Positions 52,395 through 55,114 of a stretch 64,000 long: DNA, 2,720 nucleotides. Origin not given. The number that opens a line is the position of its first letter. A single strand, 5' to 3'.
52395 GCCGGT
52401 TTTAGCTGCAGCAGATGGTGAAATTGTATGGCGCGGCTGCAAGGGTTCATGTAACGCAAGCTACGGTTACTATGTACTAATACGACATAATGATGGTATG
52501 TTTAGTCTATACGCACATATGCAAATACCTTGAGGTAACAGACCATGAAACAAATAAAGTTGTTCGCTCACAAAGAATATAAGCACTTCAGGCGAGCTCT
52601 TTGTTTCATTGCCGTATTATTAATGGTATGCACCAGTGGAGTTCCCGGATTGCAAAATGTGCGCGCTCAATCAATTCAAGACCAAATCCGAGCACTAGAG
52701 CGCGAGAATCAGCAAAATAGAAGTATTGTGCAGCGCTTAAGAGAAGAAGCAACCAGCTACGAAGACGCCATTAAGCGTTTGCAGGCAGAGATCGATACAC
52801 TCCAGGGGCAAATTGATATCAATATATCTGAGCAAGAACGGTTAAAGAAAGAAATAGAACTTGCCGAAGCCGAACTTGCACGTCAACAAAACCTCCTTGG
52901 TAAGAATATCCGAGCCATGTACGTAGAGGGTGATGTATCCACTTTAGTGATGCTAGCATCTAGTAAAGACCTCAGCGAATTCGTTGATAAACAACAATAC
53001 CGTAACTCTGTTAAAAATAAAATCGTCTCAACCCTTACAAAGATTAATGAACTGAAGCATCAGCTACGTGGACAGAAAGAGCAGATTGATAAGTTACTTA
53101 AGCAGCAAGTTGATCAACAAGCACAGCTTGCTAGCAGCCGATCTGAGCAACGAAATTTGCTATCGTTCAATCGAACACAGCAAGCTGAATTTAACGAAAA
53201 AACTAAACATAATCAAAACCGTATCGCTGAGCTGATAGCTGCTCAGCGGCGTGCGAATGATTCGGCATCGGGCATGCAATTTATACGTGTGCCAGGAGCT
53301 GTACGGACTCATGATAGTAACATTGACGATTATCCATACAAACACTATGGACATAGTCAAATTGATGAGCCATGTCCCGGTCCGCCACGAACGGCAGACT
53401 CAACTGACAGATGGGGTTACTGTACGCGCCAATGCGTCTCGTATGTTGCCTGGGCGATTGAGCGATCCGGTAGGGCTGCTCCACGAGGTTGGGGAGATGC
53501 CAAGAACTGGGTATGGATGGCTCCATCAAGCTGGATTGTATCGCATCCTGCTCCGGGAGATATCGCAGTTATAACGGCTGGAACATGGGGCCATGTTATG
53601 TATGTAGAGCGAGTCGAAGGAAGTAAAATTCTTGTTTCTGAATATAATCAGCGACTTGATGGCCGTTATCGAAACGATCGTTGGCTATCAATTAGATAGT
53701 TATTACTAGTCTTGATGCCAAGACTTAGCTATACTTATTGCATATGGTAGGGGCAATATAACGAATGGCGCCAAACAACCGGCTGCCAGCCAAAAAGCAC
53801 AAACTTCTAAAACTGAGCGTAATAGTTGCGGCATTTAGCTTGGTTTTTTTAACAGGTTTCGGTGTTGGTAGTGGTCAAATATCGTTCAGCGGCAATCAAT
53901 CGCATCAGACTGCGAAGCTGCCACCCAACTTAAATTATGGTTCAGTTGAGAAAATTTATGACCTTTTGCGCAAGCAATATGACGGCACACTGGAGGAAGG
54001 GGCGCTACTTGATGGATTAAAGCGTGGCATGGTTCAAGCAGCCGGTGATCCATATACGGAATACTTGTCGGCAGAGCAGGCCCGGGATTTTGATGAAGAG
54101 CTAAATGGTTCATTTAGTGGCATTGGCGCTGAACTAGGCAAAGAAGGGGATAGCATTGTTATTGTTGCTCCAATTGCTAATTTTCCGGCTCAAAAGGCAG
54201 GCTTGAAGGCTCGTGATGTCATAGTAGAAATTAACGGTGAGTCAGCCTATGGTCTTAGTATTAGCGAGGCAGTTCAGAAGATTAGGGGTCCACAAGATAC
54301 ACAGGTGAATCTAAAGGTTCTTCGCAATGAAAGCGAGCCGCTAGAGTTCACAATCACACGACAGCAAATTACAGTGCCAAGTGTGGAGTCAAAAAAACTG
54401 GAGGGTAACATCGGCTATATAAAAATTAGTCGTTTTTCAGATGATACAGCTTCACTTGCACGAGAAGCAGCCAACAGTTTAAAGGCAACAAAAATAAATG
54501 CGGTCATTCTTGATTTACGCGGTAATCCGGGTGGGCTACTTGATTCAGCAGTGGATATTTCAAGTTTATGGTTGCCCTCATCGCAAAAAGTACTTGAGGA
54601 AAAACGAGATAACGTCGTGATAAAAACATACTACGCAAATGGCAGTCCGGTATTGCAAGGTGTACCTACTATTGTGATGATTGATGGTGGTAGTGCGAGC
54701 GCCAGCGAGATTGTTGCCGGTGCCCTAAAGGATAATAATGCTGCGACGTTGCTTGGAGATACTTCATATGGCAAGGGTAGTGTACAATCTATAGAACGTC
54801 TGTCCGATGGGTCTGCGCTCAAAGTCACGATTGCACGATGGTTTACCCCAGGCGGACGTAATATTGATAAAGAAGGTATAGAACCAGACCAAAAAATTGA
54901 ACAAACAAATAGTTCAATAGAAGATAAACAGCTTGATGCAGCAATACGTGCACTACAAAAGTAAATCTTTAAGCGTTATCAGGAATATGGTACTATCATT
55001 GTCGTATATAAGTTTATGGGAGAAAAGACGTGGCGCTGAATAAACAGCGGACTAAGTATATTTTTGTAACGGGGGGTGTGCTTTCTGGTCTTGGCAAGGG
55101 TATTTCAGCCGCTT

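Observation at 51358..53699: Two adjacent paralogous coiled-coil cell-wall hydrolases (M23 and CHAP) after ftsEX share a 204-bp block of 100% nucleotide identity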

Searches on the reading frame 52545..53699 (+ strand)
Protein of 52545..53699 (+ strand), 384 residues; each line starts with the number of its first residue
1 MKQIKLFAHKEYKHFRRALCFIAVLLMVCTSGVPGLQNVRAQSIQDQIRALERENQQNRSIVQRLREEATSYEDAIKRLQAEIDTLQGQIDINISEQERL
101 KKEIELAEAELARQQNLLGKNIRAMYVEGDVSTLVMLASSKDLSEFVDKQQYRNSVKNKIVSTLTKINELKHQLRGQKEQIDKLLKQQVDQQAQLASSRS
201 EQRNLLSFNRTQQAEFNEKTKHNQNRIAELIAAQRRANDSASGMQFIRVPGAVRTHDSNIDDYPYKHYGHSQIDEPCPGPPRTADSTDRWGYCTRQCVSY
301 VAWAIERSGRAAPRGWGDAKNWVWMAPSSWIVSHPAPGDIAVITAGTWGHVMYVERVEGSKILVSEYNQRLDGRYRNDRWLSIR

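Call 5: search_protein_families(library=pfam, proteins=[window:52545-53699:+], max_evalue=0.1)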
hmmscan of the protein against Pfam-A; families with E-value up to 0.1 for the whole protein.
window:52545-53699:+ (384 aa): 5 families
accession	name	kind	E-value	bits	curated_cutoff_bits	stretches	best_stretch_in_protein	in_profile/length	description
PF05257.22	CHAP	-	1.7e-15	57.7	26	1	288-368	2-81/81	CHAP domain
PF24319.2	DUF7491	-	0.00046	20.8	30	1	47-108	1-62/90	Coiled-coil region of unknown function (DUF7491)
PF24555.1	CC4_CEP85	-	0.01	16.7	27.3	1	40-86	24-70/85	Centrosomal protein of 85 kDa-like, CC4 coiled-coil domain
PF11932.13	DUF3450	-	0.016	15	32.6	1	24-111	5-88/241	Protein of unknown function (DUF3450)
PF04859.17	DUF641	-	0.056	14.2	27.6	0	158-239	44-119/127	Plant protein of unknown function (DUF641)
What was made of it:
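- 52545..53699 (+): Gene 2: a membrane-anchored coiled-coil hairpin followed by a CHAP cysteine peptidase/amidase (384 aa). It starts 11 nt after the stop codon of gene 1. Pfam CHAP 57.7 bits (call 5).
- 53406..53648 (+): CHAP catalytic domain, with the conserved Cys (TRQC, residue 297) and His (WGHV, residue 350). Pfam residues 288-368 (call 5).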

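Call 6: search_protein_families(library=ncbifam, proteins=[window:52545-53699:+], max_evalue=0.1)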
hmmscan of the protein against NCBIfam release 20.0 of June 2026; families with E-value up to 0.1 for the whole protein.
window:52545-53699:+ (384 aa): 11 families
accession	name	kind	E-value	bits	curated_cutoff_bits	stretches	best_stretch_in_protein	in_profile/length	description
NF046104.1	PptglHdxlasePcsB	equivalog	1.4e-15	57.4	450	2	140-369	155-374/400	peptidoglycan hydrolase PcsB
NF052572.1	PtdglycHdlsScrM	equivalog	2.9e-09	36.4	400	1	282-369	50-146/373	peptidoglycan hydrolase ScrM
TIGR02594.1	TIGR02594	subfamily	5.3e-07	30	70.55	1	296-364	41-108/132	TIGR02594 family protein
NF033741.1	NlpC_p60_RipA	exception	5.6e-05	22.4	625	1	24-241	6-217/457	NlpC/P60 family peptidoglycan endopeptidase RipA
TIGR02168.1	SMC_prok_B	equivalog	0.00074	17.3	567.35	1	41-237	255-454/1181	chromosome segregation protein SMC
TIGR04523.1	Mplasa_alph_rch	subfamily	0.0021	16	270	1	41-230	421-605/745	helix-rich protein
NF047408.1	SA0632_fam_LP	equivalog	0.0049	16.5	70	1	42-84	25-67/68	SA0632 family lipoprotein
NF008644.1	PRK11637.1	equivalog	0.0067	15.5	270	1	41-237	6-213/385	murein hydrolase activator EnvC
TIGR02169.1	SMC_prok_A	equivalog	0.011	13.5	729.4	1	44-232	694-883/1165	chromosome segregation protein SMC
NF038291.1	rep_pAB02_ORF2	subfamily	0.016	15.5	85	1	44-98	57-112/172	plasmid replication DNA-binding protein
NF045487.1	ASRP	equivalog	0.046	12.3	300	1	41-123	199-284/593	archaea-specific SMC-related protein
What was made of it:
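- On PcsB (coiled-coil CHAP hydrolase controlled by FtsEX): 57.4 bits against a cut-off of 450 (call 6).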

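Call 26: search_solved_structures(query=window:52545-53699:+, max_evalue=1, show_alignments=3)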
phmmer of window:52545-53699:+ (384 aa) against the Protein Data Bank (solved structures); distinct sequences matched with E-value up to 1: 15.
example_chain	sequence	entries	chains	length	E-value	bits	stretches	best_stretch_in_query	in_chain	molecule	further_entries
2k3a_A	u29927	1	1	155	9e-07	31.4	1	291-369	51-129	CHAP domain protein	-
2lrj_A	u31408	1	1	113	2.1e-05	26.9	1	292-369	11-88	Staphyloxanthin biosynthesis protein, putative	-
4q4t_A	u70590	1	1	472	0.0062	18.8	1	21-237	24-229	Peptidoglycan endopeptidase RipA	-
4q4n_A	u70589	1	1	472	0.0062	18.8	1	21-237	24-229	Peptidoglycan endopeptidase RipA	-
4q4g_X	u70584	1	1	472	0.0062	18.8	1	21-237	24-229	Peptidoglycan endopeptidase RipA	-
5t1q_A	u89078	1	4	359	0.048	15.9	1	285-370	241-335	N-acetylmuramoyl-L-alanine amidase domain-containing protein SAOUHSC_02979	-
4cgk_A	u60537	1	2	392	0.11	14.7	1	24-371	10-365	SECRETED 45 KDA PROTEIN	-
9r6w_AAA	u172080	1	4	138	0.19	13.9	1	281-372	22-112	Peptidoglycan hydrolase PcsB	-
6epc_K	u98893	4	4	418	0.21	13.8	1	41-117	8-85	26S proteasome regulatory subunit 6B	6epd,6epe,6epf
9r7g_A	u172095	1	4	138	0.24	13.6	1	298-372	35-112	Peptidoglycan hydrolase PcsB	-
1gk4_A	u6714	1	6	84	0.32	13.2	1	55-118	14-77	VIMENTIN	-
4lin_A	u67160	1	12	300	0.33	13.1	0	59-134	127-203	Tail needle protein gp26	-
12bm_D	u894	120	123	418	0.85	11.8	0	41-117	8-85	26S proteasome regulatory subunit 6B | 26S protease regulatory subunit 6B | RPT3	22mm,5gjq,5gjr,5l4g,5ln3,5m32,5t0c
9pf1_D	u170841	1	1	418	0.85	11.8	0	41-117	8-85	26S proteasome regulatory subunit 6B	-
5d74_A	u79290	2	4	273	0.98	11.6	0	312-369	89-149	Putative phage lysin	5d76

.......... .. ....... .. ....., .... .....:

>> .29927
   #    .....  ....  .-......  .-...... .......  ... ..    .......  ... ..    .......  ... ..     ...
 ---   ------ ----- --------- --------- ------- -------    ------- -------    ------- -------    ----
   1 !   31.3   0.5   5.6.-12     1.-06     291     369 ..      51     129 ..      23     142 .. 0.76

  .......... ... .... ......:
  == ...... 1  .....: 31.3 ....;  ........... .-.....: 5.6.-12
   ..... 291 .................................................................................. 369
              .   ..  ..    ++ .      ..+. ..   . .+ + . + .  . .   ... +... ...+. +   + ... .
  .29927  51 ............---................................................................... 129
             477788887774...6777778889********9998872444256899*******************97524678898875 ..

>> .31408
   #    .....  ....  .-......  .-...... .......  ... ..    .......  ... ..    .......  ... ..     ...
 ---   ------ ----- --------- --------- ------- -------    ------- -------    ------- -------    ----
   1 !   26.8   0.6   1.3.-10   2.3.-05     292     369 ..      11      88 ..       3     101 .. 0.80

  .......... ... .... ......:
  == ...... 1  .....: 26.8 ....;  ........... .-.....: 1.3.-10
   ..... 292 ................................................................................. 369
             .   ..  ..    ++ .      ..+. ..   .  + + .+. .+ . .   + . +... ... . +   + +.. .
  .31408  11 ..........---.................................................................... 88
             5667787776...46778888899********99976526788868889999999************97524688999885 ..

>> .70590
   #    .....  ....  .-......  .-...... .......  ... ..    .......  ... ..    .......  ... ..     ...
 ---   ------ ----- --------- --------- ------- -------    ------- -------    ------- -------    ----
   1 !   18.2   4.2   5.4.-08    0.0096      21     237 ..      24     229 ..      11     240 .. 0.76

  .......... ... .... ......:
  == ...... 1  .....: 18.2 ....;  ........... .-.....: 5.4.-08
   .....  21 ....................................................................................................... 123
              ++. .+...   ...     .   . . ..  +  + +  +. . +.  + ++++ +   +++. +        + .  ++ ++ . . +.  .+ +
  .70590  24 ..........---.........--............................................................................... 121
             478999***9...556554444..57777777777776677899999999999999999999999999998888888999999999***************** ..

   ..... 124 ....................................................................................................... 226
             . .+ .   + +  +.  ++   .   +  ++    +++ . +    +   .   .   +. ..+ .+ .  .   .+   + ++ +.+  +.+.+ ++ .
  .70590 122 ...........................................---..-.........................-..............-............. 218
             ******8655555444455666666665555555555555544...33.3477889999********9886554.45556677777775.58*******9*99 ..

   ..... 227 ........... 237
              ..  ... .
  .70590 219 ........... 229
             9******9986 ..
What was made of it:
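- Closest known: FtsEX-PcsB. Different: The sequence is only distantly related (NCBIfam PcsB 57 bits against a cut-off of 450, call 6; phmmer E=0.11 against 4cgk, call 26).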

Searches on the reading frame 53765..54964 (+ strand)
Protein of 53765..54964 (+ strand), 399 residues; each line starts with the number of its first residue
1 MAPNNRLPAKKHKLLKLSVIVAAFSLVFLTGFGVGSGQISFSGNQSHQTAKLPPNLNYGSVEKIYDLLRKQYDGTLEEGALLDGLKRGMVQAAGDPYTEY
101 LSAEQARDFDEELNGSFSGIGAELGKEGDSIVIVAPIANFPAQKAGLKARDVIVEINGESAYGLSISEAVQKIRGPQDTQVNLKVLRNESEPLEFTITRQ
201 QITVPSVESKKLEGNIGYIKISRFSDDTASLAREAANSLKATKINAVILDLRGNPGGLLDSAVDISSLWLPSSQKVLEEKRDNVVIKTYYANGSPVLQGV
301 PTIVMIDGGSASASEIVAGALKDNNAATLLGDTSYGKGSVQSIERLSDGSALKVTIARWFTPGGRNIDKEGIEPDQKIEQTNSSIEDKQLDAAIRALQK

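Call 5: search_protein_families(library=pfam, proteins=[window:53765-54964:+], max_evalue=0.1)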
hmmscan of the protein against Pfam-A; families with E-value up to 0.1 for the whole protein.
window:53765-54964:+ (399 aa): 5 families
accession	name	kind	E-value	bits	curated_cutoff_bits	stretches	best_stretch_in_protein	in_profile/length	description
PF03572.23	Peptidase_S41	-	3.8e-51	173.4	24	1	215-377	1-164/165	Peptidase family S41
PF17820.7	PDZ_6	-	4.9e-13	49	27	1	132-187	1-54/54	PDZ domain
PF00595.29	PDZ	-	7.5e-09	36.3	23.2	1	118-185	10-80/81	PDZ domain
PF13180.12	PDZ_2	-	1.9e-08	34.9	27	1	119-190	2-72/80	PDZ domain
PF22694.1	CtpB_N-like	-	4.7e-07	30.6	27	1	56-104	36-84/85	Activating protease CtpB N-terminal domain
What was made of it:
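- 53765..54964 (+): S41 (CtpA/CtpB-like) PDZ protease, the conserved downstream neighbour. It is context only and is not known to be part of the mechanism. Pfam Peptidase_S41 E=3.8e-51 plus PDZ (call 5).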
